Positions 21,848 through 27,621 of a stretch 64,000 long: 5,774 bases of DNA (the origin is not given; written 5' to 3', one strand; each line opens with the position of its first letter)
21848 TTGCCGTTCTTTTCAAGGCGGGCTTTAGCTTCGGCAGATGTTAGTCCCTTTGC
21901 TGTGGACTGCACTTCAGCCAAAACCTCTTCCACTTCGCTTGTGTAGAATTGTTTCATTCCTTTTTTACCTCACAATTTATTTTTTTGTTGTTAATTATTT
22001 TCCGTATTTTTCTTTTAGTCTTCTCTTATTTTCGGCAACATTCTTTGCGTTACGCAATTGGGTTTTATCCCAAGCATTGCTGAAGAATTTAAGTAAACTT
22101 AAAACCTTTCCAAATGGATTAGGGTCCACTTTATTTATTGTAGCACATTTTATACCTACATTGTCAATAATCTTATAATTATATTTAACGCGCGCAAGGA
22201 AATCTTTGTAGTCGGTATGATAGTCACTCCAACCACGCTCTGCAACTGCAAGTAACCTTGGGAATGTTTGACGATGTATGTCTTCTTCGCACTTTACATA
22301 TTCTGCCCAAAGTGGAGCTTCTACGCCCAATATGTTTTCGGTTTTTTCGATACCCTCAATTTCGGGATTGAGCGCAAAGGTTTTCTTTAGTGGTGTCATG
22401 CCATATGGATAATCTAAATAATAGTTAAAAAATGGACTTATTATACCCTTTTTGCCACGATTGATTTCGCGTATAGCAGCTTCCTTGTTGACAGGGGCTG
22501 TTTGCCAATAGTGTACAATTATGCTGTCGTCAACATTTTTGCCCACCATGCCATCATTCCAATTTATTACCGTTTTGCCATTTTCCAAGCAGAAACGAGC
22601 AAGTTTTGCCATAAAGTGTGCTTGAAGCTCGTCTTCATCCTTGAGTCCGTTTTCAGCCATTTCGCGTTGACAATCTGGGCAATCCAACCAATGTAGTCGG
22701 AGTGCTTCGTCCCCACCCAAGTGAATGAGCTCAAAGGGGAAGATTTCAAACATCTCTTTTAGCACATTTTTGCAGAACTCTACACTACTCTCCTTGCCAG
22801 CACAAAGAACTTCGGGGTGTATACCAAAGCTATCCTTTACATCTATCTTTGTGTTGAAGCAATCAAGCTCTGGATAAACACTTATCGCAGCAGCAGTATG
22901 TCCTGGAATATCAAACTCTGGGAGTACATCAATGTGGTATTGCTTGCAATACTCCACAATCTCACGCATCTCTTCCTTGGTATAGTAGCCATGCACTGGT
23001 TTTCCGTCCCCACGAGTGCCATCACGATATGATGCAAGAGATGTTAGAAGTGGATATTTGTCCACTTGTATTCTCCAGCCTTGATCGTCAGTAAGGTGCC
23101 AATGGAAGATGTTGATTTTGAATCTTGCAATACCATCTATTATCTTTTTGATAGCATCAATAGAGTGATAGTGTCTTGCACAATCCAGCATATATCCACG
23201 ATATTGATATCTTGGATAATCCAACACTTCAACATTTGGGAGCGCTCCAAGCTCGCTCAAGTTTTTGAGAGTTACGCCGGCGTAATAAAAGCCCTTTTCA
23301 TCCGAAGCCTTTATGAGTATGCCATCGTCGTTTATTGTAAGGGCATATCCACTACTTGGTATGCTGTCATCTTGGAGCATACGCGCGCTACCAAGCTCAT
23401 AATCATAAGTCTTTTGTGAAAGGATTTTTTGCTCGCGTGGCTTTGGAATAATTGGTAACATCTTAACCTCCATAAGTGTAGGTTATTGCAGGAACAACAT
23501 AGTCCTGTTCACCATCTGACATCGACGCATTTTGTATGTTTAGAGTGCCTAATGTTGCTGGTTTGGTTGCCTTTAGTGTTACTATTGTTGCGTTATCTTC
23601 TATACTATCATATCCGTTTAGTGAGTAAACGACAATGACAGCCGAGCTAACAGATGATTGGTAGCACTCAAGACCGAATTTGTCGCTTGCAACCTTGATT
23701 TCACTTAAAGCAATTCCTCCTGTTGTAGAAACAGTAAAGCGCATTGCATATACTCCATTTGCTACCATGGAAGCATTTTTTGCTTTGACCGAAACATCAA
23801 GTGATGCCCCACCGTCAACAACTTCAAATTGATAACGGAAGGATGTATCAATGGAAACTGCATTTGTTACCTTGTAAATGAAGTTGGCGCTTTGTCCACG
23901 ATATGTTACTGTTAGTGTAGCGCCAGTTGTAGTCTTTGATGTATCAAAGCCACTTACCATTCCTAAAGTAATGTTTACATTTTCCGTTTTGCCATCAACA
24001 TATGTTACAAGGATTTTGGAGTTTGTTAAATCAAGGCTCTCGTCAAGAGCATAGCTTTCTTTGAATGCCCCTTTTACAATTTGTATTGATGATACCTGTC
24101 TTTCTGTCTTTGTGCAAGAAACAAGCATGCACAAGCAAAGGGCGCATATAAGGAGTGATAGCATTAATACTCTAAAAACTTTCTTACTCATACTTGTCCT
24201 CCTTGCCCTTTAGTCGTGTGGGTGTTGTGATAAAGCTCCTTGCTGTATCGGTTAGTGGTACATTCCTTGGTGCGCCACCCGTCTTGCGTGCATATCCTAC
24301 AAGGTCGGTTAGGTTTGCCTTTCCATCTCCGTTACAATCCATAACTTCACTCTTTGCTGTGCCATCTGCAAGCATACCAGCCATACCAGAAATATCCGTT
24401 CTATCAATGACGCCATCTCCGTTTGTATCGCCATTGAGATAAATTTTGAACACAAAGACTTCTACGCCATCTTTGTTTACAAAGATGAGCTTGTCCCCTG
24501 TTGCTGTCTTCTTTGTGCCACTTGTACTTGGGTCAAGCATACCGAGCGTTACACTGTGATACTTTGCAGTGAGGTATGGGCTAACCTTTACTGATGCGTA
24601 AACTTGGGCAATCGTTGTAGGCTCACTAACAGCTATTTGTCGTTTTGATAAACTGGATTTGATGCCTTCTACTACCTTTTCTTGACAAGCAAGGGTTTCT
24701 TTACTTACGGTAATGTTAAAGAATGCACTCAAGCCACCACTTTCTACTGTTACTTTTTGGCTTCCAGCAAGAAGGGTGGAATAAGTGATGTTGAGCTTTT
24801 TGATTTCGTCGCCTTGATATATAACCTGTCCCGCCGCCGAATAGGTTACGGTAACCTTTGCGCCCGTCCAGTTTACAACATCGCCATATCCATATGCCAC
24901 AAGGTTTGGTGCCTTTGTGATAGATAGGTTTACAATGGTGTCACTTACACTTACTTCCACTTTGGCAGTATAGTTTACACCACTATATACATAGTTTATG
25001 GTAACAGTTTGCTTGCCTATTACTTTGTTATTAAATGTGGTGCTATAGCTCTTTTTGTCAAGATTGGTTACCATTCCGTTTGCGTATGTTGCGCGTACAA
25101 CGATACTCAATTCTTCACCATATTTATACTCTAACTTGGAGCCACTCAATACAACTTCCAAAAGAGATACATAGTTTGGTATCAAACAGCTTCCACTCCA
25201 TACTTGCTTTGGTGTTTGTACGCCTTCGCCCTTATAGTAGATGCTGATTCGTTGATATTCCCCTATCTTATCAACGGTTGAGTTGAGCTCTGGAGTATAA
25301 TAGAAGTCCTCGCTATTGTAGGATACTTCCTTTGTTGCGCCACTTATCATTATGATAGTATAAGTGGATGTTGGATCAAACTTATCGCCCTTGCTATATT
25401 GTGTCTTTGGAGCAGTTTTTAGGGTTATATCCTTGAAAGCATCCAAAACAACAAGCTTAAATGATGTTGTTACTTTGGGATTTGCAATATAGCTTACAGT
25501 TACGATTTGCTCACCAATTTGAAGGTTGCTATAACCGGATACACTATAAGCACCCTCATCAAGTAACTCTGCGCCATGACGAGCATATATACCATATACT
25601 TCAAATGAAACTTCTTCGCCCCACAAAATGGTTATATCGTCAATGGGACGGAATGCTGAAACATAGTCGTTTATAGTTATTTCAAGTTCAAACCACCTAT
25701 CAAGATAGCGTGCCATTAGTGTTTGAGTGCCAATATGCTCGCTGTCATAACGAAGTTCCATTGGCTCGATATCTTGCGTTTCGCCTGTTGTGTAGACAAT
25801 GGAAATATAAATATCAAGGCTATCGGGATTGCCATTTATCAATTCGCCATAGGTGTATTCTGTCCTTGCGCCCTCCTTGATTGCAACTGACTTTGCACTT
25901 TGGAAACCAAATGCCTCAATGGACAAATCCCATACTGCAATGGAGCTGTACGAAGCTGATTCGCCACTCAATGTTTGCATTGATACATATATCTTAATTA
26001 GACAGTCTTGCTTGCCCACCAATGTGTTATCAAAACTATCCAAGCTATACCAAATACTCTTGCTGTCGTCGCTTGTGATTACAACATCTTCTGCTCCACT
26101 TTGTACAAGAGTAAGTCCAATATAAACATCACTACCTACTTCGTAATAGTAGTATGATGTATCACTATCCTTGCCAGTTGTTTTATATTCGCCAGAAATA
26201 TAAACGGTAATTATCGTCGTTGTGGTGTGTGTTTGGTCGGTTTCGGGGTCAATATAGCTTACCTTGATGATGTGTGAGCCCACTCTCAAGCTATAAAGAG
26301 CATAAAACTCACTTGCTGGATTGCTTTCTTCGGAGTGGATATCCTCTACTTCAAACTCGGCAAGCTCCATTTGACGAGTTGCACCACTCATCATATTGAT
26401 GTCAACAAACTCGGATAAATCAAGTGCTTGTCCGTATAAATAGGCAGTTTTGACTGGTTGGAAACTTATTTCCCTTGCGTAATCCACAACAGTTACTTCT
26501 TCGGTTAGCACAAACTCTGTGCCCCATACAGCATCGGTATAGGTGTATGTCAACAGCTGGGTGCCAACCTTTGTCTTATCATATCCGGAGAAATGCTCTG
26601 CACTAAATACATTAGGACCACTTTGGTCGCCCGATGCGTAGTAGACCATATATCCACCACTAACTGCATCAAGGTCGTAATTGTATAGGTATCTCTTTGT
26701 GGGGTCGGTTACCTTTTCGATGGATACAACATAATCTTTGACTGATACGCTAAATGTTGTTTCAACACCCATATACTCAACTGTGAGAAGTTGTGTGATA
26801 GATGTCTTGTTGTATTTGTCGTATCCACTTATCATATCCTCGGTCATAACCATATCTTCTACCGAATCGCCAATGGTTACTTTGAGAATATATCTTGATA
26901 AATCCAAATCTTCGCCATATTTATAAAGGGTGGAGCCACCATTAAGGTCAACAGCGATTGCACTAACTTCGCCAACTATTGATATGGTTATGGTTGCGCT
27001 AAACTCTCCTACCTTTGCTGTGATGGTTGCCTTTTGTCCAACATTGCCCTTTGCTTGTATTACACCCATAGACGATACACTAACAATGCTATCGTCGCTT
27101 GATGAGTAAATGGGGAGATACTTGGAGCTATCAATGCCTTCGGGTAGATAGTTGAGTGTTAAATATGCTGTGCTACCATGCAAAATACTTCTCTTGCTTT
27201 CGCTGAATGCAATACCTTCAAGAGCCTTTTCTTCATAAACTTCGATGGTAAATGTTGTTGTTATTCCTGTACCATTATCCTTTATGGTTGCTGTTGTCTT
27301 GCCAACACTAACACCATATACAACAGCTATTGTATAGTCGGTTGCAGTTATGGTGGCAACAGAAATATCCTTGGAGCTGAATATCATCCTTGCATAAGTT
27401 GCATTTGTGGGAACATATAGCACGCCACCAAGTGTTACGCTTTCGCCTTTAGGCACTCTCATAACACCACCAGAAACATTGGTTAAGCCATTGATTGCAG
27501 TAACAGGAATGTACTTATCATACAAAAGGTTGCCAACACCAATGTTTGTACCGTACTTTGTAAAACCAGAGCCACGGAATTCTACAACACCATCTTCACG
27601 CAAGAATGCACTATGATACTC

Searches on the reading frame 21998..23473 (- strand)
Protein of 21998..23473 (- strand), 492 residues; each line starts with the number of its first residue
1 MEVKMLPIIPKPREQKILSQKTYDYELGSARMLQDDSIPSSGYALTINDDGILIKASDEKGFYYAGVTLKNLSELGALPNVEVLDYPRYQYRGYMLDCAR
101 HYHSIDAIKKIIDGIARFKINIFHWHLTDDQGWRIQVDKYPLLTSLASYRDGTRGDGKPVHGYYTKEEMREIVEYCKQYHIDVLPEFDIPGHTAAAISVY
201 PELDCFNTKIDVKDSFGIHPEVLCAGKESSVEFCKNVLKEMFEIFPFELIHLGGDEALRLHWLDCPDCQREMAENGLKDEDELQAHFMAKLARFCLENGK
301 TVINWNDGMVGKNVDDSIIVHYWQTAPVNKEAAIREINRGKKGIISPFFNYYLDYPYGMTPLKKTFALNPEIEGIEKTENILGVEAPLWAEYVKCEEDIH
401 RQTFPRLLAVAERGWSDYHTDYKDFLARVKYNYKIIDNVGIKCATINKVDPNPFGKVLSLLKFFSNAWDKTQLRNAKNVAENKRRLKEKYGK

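Call 6: search_protein_families(library=pfam, proteins=[window:21998-23473:-], max_evalue=0.001)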
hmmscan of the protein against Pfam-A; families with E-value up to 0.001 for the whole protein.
window:21998-23473:- (492 aa): 2 families
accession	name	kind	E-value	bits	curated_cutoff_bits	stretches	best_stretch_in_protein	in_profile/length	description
PF00728.28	Glyco_hydro_20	-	5.6e-96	322.4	22.3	1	89-417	1-347/348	Glycosyl hydrolase family 20, catalytic domain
PF02838.20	Glyco_hydro_20b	-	4.3e-08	34.4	26.1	1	33-86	68-124/124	Glycosyl hydrolase family 20, domain 2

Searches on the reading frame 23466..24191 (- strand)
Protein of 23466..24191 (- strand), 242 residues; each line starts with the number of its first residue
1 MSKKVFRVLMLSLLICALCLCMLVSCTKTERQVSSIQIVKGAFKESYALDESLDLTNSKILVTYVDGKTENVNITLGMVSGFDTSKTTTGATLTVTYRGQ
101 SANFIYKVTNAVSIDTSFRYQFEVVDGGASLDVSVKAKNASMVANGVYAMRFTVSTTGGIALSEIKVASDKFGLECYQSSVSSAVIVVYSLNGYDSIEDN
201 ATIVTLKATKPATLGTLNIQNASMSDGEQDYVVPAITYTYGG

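Call 6: search_protein_families(library=pfam, proteins=[window:23466-24191:-], max_evalue=0.001)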
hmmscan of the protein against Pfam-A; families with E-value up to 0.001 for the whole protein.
window:23466-24191:- (242 aa): 1 family
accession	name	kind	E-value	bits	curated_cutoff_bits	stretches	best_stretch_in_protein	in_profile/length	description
PF07523.18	Big_3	-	1.2e-06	29.1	21.2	1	44-105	5-65/68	Bacterial Ig-like domain (group 3)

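Call 96: search_protein_families(library=pfam, proteins=[window:23466-24191:-], max_evalue=0.1)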
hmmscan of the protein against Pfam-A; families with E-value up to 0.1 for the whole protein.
window:23466-24191:- (242 aa): 2 families
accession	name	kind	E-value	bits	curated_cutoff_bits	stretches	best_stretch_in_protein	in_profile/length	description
PF07523.18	Big_3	-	1.2e-06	29.1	21.2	1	44-105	5-65/68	Bacterial Ig-like domain (group 3)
PF01456.22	Mucin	-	0.057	13.8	34.7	1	7-96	4-58/143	Mucin-like glycoprotein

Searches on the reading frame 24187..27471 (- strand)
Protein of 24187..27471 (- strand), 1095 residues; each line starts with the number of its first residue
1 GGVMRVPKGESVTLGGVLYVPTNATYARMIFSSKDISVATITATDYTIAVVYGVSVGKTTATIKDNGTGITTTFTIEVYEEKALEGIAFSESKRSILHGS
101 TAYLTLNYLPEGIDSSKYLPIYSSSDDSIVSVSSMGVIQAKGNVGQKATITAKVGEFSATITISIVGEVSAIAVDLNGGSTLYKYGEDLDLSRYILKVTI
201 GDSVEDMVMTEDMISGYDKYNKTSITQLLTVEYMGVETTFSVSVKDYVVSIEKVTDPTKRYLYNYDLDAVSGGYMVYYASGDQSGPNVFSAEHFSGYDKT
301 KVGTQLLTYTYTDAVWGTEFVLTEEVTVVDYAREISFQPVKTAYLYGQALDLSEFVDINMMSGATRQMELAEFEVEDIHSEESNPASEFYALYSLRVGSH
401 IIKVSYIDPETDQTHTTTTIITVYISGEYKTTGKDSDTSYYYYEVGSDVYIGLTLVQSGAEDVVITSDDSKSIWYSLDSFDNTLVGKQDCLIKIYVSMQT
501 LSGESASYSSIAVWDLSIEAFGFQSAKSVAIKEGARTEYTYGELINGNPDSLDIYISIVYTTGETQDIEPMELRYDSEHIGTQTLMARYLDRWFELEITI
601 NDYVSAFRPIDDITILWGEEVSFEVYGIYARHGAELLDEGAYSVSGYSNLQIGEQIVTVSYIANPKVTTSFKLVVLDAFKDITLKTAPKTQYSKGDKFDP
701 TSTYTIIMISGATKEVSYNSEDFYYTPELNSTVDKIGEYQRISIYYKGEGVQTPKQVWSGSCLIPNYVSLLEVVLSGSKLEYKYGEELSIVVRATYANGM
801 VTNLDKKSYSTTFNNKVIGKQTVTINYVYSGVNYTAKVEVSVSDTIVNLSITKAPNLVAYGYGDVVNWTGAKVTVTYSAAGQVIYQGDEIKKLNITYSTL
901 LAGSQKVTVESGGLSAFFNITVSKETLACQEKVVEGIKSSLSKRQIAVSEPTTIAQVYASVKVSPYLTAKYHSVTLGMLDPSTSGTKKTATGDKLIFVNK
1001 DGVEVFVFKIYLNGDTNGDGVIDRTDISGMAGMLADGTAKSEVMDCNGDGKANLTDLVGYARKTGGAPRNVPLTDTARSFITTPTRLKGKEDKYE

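Call 96: search_protein_families(library=pfam, proteins=[window:24187-27471:-], max_evalue=0.1)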
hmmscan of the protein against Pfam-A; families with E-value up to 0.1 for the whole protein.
window:24187-27471:- (1095 aa): 4 families
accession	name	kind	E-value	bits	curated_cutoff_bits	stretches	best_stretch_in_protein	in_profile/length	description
PF07523.18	Big_3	-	1.6e-15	57.5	21.2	2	781-840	7-68/68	Bacterial Ig-like domain (group 3)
PF00404.24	Dockerin_1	-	0.00017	22.2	22.9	1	1014-1057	2-49/57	Dockerin type I domain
PF19743.5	ASTN1_2_fn3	-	0.037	14.8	24.3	0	228-265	17-54/123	ASTN1/2 Fn3 domain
PF00036.39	EF-hand_1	-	0.05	13.6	25.4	0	1015-1026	10-21/29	EF hand domain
